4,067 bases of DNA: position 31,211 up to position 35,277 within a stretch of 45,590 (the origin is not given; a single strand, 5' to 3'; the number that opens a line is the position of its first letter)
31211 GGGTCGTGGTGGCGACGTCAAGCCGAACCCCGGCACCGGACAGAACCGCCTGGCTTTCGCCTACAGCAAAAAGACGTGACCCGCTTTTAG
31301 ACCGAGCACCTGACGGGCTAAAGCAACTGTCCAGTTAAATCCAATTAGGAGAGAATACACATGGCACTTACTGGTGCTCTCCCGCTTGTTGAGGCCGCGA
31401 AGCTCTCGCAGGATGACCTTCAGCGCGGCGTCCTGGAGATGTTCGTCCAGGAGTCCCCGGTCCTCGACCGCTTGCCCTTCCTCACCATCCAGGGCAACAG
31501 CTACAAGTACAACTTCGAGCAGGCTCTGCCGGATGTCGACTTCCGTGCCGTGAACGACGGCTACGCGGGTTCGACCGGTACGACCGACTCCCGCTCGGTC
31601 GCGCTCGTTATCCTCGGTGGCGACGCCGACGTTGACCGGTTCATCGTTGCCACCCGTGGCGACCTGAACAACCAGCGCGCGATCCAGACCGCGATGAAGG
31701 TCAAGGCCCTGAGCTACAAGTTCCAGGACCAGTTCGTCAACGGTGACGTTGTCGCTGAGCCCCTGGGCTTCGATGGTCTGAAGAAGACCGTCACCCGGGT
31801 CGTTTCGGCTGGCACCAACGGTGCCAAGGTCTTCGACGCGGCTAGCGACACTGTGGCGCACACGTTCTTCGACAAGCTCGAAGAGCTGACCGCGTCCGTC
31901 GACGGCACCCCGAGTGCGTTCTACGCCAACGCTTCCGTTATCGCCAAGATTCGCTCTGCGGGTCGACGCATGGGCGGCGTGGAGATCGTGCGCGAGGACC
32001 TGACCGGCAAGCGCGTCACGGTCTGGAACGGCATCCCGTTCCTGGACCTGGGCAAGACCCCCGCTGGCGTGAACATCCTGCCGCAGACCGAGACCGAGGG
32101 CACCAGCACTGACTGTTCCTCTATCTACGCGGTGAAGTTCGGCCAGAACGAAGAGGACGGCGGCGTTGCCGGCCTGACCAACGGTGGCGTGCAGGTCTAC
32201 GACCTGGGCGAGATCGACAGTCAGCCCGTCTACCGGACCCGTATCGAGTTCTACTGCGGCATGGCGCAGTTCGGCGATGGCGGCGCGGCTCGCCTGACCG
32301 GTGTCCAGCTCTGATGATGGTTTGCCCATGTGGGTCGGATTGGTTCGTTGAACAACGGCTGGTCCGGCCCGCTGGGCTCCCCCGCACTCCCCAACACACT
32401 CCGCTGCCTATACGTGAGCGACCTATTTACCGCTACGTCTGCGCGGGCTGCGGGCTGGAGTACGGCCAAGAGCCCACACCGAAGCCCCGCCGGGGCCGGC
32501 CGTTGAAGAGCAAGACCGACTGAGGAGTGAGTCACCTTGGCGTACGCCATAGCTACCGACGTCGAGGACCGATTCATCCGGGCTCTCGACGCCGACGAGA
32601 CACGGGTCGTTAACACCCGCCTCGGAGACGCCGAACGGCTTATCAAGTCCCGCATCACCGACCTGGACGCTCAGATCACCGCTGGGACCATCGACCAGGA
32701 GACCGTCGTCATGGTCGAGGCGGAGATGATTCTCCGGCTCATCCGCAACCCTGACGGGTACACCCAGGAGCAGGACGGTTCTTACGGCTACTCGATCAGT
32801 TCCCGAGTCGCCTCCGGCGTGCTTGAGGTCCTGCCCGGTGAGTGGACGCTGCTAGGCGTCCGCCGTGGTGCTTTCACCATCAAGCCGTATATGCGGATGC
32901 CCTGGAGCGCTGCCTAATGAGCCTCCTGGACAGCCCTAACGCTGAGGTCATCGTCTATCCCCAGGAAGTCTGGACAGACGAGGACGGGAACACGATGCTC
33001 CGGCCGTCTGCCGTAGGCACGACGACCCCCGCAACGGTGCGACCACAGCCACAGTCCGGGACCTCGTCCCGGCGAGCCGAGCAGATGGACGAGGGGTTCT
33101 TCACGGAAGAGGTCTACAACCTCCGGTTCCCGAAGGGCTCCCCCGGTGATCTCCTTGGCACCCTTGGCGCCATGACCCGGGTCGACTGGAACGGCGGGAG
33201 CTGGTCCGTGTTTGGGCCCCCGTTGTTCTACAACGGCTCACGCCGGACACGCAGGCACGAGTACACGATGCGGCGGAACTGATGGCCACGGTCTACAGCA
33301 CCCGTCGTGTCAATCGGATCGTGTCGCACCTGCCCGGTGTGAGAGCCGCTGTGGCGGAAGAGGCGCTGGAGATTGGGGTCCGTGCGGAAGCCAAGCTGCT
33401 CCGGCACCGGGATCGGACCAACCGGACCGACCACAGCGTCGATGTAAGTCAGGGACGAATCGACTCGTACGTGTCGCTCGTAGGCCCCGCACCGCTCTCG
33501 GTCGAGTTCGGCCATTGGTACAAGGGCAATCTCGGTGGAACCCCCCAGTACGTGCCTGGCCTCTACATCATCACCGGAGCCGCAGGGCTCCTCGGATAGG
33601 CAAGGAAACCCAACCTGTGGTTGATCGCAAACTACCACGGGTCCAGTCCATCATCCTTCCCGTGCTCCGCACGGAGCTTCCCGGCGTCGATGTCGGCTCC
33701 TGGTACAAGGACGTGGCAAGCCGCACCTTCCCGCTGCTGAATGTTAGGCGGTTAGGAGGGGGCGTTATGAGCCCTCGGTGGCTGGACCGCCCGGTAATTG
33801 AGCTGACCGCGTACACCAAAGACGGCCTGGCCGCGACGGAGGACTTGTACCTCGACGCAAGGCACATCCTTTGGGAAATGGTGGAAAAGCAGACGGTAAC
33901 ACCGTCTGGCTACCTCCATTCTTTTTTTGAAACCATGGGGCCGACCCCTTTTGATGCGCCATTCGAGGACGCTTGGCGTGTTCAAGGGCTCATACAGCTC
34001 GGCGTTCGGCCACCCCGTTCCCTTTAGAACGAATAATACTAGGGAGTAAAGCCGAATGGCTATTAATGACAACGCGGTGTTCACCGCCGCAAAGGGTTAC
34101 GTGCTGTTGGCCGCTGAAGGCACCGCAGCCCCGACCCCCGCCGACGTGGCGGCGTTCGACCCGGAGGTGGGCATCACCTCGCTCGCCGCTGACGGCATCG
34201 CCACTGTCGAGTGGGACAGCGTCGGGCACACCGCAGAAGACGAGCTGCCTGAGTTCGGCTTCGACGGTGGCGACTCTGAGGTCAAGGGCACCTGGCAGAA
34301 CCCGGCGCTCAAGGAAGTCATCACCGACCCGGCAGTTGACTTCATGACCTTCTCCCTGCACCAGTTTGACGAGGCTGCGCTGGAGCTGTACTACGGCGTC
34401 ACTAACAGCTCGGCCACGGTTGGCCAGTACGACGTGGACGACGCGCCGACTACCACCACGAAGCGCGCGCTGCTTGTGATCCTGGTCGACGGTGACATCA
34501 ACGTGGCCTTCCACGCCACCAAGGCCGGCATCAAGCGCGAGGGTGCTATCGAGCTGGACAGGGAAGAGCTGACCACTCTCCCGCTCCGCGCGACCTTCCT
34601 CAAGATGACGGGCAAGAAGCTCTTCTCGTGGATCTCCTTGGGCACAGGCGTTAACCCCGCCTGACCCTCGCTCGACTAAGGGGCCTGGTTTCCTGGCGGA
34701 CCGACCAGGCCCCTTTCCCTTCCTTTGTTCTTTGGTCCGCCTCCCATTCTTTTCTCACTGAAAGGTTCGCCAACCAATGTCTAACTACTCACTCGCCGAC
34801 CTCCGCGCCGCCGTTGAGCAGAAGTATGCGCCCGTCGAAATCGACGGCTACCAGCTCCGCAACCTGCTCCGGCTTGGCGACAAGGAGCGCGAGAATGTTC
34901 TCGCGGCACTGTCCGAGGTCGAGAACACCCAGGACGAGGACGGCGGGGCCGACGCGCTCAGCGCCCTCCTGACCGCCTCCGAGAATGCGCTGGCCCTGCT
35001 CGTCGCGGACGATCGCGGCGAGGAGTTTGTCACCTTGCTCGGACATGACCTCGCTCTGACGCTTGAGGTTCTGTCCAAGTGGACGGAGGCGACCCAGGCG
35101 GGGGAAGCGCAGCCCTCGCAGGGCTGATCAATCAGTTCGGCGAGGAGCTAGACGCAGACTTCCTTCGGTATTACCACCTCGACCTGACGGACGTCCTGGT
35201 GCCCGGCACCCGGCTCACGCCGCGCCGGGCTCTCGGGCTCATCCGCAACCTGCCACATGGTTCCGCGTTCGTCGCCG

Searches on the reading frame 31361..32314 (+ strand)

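Call 61: search_protein_families(library=phrogs, proteins=[window:31361-32314:+], max_evalue=0.0001)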
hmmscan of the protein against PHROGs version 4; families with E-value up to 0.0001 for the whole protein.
window:31361-32314:+ (317 aa): 2 families
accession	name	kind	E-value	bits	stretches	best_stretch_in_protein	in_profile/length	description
phrog_212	-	head and packaging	8.2e-79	266.1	1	5-316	4-294/301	major head protein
phrog_31318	-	unknown function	1e-10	42.5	1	197-316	35-145/147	-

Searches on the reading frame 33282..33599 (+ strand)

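Call 61: search_protein_families(library=phrogs, proteins=[window:33282-33599:+], max_evalue=0.0001)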
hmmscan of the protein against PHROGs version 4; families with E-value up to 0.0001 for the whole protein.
window:33282-33599:+ (105 aa): 1 family
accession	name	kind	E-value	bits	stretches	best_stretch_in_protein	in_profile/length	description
phrog_321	-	connector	9.4e-29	101.2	1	1-103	1-113/122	tail completion or Neck1 protein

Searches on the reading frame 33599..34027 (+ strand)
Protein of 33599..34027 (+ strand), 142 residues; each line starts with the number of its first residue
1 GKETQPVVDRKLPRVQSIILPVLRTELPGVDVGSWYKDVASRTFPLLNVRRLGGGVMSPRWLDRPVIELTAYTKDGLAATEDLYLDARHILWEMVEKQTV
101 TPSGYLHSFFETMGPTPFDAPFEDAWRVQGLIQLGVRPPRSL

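Call 61: search_protein_families(library=phrogs, proteins=[window:33599-34027:+], max_evalue=0.0001)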
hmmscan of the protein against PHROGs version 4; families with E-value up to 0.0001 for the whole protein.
window:33599-34027:+ (142 aa): 1 family
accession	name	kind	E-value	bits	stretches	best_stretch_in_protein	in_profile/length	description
phrog_123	-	connector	3.8e-32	112.1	1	11-141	5-137/139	tail terminator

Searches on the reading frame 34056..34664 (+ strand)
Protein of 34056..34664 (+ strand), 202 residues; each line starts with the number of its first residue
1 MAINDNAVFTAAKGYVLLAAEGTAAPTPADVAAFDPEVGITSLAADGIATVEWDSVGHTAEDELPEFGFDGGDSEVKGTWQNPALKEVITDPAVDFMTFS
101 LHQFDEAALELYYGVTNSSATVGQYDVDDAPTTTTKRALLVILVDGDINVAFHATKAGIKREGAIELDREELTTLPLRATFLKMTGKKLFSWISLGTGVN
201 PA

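Call 61: search_protein_families(library=phrogs, proteins=[window:34056-34664:+], max_evalue=0.0001)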
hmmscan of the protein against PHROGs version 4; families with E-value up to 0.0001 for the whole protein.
window:34056-34664:+ (202 aa): 1 family
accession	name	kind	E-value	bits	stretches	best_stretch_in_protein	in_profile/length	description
phrog_117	-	tail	1e-48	167.4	1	1-194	29-209/319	major tail protein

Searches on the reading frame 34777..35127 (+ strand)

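Call 61: search_protein_families(library=phrogs, proteins=[window:34777-35127:+], max_evalue=0.0001)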
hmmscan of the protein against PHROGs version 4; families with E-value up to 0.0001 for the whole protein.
window:34777-35127:+ (116 aa): 2 families
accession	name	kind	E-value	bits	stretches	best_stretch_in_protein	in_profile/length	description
phrog_330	-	tail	2e-26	93.9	1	1-115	2-122/123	tail assembly chaperone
phrog_393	-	tail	1.5e-20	74.9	1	2-111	3-119/266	tail assembly chaperone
